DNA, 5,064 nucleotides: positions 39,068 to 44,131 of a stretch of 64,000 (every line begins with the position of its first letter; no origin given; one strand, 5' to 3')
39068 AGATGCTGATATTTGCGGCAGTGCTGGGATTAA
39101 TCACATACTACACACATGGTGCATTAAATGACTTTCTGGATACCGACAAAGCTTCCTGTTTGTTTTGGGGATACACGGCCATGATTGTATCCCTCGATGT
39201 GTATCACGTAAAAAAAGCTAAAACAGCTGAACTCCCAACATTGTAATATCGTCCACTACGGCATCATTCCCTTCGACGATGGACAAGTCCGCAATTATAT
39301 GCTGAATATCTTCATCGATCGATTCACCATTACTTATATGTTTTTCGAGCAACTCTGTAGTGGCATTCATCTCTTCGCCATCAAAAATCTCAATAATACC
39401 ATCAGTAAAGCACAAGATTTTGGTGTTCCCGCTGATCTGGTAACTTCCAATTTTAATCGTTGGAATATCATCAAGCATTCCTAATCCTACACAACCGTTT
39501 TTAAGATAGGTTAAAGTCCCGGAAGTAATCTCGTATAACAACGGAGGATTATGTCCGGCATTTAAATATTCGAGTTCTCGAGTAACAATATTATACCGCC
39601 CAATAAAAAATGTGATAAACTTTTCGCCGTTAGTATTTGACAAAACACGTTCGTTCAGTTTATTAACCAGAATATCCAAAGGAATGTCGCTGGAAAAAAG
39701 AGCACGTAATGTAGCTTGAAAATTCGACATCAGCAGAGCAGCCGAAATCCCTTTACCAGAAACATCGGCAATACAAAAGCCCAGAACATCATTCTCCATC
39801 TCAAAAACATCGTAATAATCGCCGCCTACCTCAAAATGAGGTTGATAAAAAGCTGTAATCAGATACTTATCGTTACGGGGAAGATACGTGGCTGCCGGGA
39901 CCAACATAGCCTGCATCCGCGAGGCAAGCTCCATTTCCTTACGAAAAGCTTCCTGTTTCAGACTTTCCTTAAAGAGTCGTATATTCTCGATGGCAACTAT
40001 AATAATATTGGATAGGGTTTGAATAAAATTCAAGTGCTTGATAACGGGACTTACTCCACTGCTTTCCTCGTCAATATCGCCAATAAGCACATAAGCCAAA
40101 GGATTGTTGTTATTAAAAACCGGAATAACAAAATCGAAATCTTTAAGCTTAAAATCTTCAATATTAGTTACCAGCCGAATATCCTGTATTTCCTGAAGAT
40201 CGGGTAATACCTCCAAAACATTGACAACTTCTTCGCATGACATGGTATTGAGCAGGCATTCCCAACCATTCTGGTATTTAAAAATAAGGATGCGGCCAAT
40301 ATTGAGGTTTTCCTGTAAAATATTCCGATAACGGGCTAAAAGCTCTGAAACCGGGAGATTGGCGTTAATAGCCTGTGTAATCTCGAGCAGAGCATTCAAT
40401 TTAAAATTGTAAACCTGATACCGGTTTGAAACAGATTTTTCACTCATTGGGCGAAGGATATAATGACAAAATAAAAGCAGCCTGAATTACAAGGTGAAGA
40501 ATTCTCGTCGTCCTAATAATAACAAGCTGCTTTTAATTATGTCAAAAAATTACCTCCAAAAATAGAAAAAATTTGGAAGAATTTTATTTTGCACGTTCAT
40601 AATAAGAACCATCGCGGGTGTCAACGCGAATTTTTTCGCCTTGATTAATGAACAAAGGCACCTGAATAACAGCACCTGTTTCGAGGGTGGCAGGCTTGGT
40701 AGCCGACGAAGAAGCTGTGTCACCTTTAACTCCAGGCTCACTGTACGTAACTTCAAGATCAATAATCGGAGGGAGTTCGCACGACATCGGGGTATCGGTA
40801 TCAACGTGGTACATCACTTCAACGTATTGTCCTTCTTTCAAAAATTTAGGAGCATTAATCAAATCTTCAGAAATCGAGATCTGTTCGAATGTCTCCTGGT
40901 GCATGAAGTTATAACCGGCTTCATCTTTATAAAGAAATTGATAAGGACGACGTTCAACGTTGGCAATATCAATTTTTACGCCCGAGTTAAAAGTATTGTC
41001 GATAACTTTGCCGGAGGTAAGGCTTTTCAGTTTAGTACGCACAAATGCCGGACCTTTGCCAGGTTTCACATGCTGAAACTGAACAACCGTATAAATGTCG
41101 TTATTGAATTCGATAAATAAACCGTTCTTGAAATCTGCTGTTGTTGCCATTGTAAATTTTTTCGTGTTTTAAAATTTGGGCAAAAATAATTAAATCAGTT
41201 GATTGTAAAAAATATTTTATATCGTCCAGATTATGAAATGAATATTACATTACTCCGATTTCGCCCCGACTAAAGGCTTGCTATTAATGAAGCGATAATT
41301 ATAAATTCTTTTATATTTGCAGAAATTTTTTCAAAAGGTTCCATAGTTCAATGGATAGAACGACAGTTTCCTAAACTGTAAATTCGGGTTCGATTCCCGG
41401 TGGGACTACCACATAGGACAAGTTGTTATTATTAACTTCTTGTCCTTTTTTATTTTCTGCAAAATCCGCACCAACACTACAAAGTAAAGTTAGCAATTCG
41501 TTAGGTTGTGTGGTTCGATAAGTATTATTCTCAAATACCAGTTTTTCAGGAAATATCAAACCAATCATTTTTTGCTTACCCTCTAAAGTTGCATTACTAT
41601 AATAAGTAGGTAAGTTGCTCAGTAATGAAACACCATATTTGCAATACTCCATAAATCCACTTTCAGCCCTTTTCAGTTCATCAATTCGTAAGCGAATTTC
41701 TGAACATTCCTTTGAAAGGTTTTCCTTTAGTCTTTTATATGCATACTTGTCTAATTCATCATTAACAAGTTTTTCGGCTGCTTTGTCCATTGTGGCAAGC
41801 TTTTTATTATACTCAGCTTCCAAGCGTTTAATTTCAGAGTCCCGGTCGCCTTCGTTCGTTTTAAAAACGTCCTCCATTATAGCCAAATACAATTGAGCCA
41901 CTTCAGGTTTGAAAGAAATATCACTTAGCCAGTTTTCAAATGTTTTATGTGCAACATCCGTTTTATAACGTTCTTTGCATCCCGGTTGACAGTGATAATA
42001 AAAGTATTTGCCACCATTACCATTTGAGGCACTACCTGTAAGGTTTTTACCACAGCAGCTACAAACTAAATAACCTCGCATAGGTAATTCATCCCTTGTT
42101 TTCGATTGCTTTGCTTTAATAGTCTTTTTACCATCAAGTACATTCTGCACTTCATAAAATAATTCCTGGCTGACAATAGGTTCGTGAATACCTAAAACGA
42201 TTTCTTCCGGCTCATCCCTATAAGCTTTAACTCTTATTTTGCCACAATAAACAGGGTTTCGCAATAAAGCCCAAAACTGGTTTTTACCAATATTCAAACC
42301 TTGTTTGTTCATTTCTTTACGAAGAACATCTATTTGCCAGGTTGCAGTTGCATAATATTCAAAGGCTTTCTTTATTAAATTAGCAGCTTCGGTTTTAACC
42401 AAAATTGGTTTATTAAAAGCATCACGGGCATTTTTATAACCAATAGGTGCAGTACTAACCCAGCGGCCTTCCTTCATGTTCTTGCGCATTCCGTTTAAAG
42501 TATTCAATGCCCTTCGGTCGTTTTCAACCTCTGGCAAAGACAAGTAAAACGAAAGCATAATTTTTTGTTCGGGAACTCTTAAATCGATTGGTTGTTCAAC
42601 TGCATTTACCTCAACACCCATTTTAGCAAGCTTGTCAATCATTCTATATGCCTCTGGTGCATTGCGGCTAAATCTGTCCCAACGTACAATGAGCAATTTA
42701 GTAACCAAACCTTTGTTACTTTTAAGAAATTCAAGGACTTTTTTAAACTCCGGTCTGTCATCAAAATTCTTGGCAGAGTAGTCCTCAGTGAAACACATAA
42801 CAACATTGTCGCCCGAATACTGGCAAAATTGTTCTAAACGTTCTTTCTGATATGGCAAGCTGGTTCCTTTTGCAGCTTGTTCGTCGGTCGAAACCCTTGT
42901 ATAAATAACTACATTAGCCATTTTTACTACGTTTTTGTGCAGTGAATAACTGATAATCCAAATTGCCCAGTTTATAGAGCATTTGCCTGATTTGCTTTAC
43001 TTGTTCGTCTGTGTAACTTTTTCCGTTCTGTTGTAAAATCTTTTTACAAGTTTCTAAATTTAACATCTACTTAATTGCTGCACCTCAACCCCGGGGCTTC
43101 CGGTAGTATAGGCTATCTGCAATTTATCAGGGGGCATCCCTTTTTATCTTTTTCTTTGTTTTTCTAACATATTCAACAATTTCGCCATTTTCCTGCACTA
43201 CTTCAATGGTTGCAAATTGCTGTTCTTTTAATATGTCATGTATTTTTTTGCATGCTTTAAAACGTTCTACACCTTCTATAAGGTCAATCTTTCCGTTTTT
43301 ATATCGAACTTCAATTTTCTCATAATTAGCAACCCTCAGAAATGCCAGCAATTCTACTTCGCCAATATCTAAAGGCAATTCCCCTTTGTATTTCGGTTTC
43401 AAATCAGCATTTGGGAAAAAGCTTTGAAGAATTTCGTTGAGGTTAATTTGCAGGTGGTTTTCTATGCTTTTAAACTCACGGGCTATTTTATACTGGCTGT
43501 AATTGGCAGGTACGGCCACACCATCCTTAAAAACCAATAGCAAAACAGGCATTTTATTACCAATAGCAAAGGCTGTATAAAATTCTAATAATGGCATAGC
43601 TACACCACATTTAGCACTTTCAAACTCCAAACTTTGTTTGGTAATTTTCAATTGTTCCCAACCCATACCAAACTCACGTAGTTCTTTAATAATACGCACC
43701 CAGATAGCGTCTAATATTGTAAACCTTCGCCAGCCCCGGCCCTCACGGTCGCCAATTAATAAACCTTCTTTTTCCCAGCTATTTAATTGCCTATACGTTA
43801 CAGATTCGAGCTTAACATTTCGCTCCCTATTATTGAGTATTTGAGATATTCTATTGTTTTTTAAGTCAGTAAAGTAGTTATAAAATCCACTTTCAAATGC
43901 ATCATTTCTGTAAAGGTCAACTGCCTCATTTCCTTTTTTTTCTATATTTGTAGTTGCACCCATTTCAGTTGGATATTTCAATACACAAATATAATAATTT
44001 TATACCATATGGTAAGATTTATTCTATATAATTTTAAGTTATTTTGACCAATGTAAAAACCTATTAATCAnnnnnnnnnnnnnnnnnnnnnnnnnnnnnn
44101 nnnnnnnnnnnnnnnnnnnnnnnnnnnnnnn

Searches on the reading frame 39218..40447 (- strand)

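Call 91: search_protein_families(library=pfam, proteins=[window:39218-40447:-], max_evalue=0.0001)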
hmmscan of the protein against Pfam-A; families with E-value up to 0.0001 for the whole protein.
window:39218-40447:- (409 aa): 1 family
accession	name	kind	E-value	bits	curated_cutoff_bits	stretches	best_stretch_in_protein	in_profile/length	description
PF07228.17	SpoIIE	-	8.6e-38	130.6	25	1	221-407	4-190/192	Stage II sporulation protein E (SpoIIE)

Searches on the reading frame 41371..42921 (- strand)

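Call 91: search_protein_families(library=pfam, proteins=[window:41371-42921:-], max_evalue=0.0001)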
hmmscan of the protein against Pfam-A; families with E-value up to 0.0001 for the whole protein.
window:41371-42921:- (516 aa): 2 families
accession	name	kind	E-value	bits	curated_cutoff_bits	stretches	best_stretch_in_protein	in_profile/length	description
PF00239.26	Resolvase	-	9.8e-27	94.3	23.3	1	4-154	1-145/145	Resolvase, N terminal domain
PF07508.19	Recombinase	-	2.6e-13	50.5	21.1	1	178-264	2-101/102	Recombinase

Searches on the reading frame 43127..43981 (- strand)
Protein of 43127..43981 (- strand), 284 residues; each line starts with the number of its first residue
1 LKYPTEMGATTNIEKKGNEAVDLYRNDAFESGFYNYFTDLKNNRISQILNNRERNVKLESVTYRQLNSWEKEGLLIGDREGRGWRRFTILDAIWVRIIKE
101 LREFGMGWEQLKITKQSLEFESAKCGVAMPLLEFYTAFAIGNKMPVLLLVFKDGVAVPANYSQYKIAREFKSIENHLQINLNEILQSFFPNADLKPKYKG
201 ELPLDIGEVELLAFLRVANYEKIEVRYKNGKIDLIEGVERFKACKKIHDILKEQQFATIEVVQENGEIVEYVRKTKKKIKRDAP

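Call 91: search_protein_families(library=pfam, proteins=[window:43127-43981:-], max_evalue=0.0001)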
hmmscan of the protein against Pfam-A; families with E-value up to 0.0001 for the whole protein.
window:43127-43981:- (284 aa): 1 family
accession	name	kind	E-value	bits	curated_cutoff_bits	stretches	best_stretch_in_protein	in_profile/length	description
PF13411.12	MerR_1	-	2.8e-06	27.8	21.6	1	61-112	12-63/69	MerR HTH family regulatory protein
